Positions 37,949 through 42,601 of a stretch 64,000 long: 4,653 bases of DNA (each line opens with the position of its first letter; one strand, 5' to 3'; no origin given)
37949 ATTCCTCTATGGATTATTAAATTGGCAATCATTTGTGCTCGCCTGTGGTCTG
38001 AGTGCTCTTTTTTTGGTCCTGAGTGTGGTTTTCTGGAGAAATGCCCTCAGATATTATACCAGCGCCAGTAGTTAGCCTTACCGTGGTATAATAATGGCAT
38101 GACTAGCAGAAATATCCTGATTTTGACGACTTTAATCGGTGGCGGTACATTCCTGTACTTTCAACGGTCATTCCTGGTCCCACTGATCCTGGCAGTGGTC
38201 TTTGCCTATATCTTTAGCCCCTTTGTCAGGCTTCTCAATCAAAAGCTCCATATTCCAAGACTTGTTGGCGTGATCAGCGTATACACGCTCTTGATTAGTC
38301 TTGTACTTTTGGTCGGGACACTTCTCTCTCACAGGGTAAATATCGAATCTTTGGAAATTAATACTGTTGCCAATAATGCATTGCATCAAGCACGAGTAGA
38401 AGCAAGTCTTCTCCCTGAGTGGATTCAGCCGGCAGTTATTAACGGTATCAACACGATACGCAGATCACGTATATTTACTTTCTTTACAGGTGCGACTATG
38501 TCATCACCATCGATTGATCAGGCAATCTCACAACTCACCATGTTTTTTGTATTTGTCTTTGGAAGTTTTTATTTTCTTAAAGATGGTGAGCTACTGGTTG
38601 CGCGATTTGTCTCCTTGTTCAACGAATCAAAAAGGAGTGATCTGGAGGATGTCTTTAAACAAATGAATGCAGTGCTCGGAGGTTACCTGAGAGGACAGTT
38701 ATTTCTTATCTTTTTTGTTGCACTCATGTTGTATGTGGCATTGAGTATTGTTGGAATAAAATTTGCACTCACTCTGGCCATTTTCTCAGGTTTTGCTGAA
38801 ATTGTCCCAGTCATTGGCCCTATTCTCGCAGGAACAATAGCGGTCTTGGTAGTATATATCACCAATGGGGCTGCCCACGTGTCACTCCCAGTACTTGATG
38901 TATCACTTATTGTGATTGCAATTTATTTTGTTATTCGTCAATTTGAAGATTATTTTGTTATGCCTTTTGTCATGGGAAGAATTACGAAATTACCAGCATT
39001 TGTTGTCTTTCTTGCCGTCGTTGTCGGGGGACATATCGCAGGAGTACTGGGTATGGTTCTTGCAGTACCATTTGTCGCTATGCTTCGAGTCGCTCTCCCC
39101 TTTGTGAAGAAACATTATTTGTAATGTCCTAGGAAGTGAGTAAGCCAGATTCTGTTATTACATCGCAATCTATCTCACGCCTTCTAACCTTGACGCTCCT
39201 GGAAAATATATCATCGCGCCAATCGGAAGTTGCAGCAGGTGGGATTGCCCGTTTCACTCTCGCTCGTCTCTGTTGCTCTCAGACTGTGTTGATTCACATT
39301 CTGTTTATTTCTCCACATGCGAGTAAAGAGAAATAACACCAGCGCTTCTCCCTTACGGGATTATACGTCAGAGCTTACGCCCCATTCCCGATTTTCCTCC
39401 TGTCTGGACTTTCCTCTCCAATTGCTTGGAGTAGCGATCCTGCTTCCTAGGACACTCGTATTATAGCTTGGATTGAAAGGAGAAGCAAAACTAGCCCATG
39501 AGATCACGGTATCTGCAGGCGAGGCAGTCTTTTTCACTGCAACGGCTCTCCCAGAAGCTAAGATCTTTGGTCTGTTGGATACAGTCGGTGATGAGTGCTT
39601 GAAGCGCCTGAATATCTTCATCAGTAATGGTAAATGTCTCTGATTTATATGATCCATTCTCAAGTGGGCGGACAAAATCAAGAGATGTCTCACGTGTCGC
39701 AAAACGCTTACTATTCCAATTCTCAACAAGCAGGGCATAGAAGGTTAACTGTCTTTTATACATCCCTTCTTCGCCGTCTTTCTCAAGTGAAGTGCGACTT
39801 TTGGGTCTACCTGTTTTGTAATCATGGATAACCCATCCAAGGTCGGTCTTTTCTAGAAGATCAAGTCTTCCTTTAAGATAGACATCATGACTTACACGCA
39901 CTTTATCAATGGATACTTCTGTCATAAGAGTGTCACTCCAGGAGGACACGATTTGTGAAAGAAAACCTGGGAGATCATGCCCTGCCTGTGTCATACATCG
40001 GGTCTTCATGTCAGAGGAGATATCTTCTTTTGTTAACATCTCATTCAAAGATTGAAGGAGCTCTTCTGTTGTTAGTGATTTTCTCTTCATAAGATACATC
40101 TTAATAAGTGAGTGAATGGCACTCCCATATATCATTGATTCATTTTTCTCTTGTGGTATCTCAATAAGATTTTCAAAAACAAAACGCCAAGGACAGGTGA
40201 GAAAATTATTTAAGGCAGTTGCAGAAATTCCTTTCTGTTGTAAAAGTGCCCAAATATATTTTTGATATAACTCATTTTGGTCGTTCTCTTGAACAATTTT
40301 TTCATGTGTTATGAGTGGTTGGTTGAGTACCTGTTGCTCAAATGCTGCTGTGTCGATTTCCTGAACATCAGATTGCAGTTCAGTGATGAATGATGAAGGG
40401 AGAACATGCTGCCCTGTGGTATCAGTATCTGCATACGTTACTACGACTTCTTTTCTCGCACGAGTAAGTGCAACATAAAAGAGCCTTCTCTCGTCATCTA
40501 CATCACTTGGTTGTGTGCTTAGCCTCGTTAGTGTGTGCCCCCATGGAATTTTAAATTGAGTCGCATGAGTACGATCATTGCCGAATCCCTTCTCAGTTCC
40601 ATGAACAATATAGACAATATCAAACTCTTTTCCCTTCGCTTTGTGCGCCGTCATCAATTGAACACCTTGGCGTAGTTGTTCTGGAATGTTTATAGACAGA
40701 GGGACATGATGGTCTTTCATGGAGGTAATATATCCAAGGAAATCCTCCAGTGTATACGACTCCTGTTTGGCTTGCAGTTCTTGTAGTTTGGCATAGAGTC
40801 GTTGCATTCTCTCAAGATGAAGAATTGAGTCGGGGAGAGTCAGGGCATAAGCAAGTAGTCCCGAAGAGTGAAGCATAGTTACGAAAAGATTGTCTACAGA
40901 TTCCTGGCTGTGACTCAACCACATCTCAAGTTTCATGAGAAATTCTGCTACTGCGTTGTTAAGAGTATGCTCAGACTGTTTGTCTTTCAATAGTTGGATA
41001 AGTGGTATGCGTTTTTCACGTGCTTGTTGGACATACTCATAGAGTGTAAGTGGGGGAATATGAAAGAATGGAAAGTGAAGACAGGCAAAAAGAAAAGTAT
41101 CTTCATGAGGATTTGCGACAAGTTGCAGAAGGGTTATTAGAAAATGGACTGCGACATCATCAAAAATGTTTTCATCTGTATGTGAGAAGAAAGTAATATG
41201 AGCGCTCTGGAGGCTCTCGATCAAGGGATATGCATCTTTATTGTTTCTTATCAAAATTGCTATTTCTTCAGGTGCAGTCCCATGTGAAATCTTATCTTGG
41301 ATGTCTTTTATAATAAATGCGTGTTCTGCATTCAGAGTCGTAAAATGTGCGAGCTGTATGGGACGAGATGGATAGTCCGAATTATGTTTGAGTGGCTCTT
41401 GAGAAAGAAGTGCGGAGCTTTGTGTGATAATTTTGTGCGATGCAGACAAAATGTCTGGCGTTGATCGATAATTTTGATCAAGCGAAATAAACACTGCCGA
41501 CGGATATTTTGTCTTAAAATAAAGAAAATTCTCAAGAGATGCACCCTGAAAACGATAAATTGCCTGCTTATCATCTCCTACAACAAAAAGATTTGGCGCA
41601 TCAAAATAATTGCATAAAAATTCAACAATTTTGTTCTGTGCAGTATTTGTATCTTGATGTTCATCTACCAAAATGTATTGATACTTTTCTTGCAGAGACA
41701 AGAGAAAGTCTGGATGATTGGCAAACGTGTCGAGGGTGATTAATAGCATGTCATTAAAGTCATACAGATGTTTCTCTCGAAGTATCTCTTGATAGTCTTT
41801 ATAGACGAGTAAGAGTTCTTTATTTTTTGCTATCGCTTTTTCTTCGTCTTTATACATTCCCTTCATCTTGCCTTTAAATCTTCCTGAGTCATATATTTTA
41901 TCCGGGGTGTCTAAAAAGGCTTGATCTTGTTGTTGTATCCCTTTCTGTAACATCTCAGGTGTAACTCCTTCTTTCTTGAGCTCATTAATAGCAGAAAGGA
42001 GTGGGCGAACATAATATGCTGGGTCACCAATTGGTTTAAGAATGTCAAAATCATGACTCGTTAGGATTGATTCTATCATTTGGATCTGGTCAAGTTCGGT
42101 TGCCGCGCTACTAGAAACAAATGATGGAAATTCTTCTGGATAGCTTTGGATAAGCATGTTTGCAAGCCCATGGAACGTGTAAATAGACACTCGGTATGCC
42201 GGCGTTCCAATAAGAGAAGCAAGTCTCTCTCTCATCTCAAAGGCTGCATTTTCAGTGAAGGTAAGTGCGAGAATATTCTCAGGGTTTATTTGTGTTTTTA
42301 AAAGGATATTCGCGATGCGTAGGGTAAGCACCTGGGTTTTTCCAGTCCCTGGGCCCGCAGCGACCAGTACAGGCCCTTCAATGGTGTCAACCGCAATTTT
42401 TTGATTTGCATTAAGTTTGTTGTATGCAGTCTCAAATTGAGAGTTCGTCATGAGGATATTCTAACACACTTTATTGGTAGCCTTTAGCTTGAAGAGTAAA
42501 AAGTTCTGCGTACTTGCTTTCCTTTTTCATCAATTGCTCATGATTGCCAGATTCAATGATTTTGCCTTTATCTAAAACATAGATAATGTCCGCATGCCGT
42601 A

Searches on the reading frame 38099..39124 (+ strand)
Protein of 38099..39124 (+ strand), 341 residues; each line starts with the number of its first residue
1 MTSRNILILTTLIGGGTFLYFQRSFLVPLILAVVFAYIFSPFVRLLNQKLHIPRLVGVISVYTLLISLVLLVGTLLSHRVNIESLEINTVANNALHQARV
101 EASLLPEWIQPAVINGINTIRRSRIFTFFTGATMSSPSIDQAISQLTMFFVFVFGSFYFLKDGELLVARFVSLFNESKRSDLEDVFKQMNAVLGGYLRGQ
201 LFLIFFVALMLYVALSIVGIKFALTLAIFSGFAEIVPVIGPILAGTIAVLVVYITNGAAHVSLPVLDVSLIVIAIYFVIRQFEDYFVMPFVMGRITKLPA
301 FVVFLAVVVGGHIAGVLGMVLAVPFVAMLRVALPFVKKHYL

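Call 39: search_protein_families(library=pfam, proteins=[window:38099-39124:+], max_evalue=0.001)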
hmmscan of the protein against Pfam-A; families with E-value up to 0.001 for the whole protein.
window:38099-39124:+ (341 aa): 1 family
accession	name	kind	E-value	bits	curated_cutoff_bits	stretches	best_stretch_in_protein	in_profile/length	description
PF01594.21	AI-2E_transport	-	6.5e-50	170.6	34.3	1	7-333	3-323/327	AI-2E family transporter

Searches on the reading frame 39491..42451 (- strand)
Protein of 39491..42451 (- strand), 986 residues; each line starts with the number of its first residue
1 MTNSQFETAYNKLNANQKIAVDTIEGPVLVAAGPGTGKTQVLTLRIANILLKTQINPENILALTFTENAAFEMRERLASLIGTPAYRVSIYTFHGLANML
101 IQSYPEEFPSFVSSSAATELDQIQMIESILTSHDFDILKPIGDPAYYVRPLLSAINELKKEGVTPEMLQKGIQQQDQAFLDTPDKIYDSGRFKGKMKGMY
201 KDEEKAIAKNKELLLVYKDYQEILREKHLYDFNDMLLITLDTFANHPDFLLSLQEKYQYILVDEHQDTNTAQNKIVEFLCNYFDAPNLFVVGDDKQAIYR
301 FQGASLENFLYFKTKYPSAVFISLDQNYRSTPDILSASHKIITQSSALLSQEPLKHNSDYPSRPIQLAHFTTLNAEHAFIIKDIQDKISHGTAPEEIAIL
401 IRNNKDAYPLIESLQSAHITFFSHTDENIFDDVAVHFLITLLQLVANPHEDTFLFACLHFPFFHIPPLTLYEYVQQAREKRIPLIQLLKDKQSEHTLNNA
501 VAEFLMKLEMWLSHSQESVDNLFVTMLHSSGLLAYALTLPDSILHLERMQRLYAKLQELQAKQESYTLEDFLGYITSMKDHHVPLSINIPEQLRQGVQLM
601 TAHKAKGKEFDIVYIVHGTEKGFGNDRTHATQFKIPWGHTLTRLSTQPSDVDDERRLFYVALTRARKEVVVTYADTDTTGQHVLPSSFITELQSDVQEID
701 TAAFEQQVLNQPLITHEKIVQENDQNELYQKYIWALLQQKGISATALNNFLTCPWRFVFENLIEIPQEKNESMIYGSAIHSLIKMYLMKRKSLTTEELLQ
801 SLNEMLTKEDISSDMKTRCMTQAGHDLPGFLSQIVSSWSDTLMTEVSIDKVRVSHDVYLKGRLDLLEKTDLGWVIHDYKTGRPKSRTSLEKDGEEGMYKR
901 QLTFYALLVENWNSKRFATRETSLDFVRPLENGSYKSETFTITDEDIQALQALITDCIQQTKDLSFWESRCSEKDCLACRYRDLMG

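Call 39: search_protein_families(library=pfam, proteins=[window:39491-42451:-], max_evalue=0.001)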
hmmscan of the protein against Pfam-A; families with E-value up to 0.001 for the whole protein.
window:39491-42451:- (986 aa): 9 families
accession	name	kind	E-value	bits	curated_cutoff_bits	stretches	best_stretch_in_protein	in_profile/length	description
PF00580.27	UvrD-helicase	-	4.5e-66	223.7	23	1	13-317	1-271/271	UvrD/REP helicase N-terminal domain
PF13361.12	UvrD_C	-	5.7e-44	151.4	25.6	1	322-674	1-348/350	UvrD-like helicase C-terminal domain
PF12705.13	PDDEXK_1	-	5.8e-25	89.1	22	1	742-983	2-244/247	PD-(D/E)XK nuclease superfamily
PF13245.12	AAA_19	-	2.8e-18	66.8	25.1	1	18-301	2-133/134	AAA domain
PF13538.12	UvrD_C_2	-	2.3e-10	40.6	27.4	1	648-671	28-51/52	UvrD-like helicase C-terminal domain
PF08696.17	Dna2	-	7e-08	32.9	22.4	1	742-809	56-122/204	DNA replication factor Dna2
PF01443.25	Viral_helicase1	-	1.8e-06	28.4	21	0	641-671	195-226/228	Viral superfamily 1 RNA helicase core domain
PF01930.23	Cas_Cas4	-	0.00028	21.5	22.7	0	856-984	52-157/160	Domain of unknown function DUF83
PF13087.12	AAA_12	-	0.0008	19.5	27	0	557-671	100-190/195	AAA domain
